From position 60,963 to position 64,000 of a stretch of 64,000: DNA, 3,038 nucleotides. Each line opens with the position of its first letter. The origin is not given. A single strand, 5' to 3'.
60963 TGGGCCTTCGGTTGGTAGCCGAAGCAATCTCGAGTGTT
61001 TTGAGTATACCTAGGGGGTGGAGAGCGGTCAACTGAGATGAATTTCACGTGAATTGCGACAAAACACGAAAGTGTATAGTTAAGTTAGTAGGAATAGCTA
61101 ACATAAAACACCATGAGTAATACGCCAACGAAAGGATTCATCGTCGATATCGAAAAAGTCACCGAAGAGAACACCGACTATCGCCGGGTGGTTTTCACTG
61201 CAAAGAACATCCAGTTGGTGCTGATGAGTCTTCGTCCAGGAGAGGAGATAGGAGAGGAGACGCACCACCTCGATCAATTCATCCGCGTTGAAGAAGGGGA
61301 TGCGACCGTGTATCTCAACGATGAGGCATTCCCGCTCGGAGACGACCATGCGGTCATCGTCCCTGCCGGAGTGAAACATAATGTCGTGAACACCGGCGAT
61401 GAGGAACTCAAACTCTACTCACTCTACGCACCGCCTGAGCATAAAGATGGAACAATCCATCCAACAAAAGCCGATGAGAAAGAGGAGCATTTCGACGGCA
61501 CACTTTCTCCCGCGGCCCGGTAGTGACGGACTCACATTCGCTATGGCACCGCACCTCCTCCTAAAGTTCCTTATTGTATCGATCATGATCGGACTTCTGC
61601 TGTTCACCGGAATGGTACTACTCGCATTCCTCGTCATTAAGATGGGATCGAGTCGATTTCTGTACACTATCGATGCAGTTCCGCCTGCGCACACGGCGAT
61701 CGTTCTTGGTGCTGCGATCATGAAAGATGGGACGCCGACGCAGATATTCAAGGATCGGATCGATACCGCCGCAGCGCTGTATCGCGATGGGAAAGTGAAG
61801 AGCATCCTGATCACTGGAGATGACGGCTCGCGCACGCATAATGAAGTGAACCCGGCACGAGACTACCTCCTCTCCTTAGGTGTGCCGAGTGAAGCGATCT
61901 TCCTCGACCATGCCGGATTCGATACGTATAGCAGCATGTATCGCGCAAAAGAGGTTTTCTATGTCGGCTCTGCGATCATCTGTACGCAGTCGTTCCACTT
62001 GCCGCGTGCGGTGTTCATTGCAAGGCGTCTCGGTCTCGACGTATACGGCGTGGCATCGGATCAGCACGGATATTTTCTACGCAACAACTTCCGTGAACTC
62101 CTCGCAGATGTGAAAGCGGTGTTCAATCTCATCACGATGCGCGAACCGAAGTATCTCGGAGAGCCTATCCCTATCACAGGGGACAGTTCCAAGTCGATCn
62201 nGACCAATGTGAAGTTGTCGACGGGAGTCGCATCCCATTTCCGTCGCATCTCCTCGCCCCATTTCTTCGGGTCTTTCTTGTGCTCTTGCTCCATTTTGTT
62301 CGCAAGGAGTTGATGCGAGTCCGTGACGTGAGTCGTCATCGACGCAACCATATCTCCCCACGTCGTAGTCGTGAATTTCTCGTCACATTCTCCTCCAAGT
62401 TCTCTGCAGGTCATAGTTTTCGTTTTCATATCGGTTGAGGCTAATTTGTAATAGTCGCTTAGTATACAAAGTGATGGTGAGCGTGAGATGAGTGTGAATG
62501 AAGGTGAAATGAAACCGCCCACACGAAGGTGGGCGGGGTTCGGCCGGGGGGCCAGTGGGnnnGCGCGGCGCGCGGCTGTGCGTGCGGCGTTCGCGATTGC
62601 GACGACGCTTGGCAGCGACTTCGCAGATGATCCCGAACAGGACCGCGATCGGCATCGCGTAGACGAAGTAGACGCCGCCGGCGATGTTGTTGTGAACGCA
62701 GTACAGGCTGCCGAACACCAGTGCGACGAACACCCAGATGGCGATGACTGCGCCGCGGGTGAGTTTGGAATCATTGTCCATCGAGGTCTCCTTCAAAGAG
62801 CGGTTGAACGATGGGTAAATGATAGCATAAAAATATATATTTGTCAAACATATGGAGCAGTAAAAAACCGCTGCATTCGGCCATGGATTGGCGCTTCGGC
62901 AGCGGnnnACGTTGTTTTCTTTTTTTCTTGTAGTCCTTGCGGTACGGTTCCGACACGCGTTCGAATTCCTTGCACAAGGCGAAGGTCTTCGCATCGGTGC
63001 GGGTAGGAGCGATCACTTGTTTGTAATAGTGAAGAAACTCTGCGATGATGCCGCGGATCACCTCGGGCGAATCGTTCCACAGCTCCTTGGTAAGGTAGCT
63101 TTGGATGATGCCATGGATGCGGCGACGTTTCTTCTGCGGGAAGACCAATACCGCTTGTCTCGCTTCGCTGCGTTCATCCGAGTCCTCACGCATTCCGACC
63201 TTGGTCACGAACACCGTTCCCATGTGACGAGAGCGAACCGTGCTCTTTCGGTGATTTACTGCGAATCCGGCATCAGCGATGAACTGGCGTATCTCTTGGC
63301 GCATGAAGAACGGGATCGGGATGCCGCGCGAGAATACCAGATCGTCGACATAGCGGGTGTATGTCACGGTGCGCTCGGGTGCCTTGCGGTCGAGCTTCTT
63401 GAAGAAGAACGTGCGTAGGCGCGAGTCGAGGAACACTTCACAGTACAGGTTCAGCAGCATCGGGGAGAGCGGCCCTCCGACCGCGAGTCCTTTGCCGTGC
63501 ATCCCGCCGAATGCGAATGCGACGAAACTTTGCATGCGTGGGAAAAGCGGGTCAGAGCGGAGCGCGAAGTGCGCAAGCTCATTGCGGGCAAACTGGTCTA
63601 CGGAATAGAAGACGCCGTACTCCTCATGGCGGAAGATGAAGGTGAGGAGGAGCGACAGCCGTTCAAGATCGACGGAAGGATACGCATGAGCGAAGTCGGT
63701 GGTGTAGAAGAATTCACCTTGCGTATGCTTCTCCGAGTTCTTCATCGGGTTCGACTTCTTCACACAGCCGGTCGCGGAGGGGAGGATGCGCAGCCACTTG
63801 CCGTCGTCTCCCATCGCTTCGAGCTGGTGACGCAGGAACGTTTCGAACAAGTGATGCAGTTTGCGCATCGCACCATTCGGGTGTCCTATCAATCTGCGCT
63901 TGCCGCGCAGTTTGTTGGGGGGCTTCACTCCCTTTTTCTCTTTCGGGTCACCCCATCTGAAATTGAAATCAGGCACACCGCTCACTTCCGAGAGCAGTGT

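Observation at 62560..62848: Tiny two-TM protein with a near-consensus promoter and strong SD immediately downstream of the RT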

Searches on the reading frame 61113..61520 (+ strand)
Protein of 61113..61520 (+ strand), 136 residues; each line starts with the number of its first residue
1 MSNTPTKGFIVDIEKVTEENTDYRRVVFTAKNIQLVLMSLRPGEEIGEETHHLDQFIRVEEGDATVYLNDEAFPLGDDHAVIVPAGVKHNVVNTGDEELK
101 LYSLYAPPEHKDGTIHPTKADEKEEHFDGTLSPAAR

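Call 11: search_protein_families(library=pfam, proteins=[window:61113-61520:+], max_evalue=0.01)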
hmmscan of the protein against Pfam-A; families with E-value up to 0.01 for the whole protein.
window:61113-61520:+ (136 aa): 3 families
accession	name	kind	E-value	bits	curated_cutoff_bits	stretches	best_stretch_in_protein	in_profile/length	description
PF07883.17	Cupin_2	-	5.4e-16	58.5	27.2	1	37-105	2-70/70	Cupin domain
PF02311.25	AraC_binding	-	5.7e-06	26.5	21.1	1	43-109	13-79/135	AraC-like ligand binding domain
PF01050.24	MannoseP_isomer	-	0.00018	22.1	23.6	1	26-101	21-97/116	Mannose-6-phosphate isomerase C-terminal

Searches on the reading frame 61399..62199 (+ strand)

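Call 11: search_protein_families(library=pfam, proteins=[window:61399-62199:+], max_evalue=0.01)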
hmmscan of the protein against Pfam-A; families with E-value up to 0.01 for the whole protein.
window:61399-62199:+ (267 aa): 1 family
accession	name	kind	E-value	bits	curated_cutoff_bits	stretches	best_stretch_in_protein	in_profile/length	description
PF02698.23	DUF218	-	9.4e-25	87.5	27.6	1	99-219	2-108/133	DUF218 domain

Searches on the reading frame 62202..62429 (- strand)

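Call 11: search_protein_families(library=pfam, proteins=[window:62202-62429:-], max_evalue=0.01)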
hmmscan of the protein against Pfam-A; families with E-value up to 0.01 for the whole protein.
window:62202-62429:- (76 aa): 1 family
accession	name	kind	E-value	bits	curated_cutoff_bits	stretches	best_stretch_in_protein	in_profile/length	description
PF06348.16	DUF1059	-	0.00056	20.5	21.1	1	4-41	2-39/56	Protein of unknown function (DUF1059)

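Call 12: search_protein_families(library=padloc, proteins=[window:62202-62429:-], max_evalue=0.1)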
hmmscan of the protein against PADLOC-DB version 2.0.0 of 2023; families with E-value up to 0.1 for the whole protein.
window:62202-62429:- (76 aa): 0 families

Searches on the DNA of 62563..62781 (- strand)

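Call 43: search_rna_families(source=L002, start=8000, end=10400, threshold=evalue, max_evalue=1)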
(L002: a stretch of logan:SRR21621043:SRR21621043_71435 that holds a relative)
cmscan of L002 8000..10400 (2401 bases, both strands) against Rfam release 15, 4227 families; matches with E-value up to 1: 0.
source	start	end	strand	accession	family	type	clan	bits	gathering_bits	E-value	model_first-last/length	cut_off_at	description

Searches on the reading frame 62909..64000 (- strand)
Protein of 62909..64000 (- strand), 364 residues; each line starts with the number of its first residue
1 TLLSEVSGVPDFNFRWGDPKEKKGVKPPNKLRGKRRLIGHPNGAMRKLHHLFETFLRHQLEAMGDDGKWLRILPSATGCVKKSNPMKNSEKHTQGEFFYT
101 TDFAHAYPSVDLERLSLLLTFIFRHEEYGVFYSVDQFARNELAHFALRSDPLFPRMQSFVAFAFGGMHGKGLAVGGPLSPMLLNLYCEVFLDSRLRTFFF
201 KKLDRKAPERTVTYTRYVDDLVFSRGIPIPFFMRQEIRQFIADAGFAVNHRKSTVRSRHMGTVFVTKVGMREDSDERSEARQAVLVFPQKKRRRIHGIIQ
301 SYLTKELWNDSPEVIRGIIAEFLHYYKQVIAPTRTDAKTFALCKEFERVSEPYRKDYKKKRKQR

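Call 11: search_protein_families(library=pfam, proteins=[window:62909-64000:-], max_evalue=0.01)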
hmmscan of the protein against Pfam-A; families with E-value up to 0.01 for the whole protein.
window:62909-64000:- (364 aa): 1 family
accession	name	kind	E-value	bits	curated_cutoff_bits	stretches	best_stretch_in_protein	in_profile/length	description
PF00078.32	RVT_1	-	7.6e-11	42.5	29.6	1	28-257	5-193/205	Reverse transcriptase (RNA-dependent DNA polymerase)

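Call 12: search_protein_families(library=padloc, proteins=[window:62909-64000:-], max_evalue=0.1)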
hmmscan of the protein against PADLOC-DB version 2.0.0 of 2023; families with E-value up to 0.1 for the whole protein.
window:62909-64000:- (364 aa): 41 families (the best 25 are shown)
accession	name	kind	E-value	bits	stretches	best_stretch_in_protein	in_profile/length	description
PDLC03740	RT_outgroup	-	6.1e-17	59.9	1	33-259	134-329/407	retron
PDLC02949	RT_other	-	1.8e-16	58.4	1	33-259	197-392/481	-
PDLC02952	RT_VI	-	6.9e-16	56.4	2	174-272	143-229/279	-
PDLC02943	RT_III-A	-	1.9e-15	54.6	2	170-260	157-237/322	-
PDLC02946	RT_III-A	-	4.4e-14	50.3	2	171-259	170-248/330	-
PDLC02961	RT-TIR_XII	-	1.3e-13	48.7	2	168-359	151-339/475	single gene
PDLC02941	RT_II-A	-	1.7e-13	48.4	2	171-300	149-258/309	-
PDLC02939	RT_II-A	-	2e-13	48.5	1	30-320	36-276/304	-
PDLC02962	RT-TIR_XII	-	3.9e-13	47.1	2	168-260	149-242/478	single gene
PDLC02956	RT_XIII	-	4.8e-13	46.9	1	170-259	270-351/469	-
PDLC02945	RT_III-A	-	9.3e-13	46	1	71-266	106-285/362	-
PDLC02960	RT-Protease_XI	-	2.6e-12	44.5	1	30-260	41-233/506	single gene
PDLC02959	RT-Protease_XI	-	3.5e-12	44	2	171-259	145-235/510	single gene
PDLC02948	RT_IX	-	2.3e-11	41.4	1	170-256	177-254/317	-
PDLC02936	RT_I-A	-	3.5e-11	40.9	1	172-323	146-282/308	-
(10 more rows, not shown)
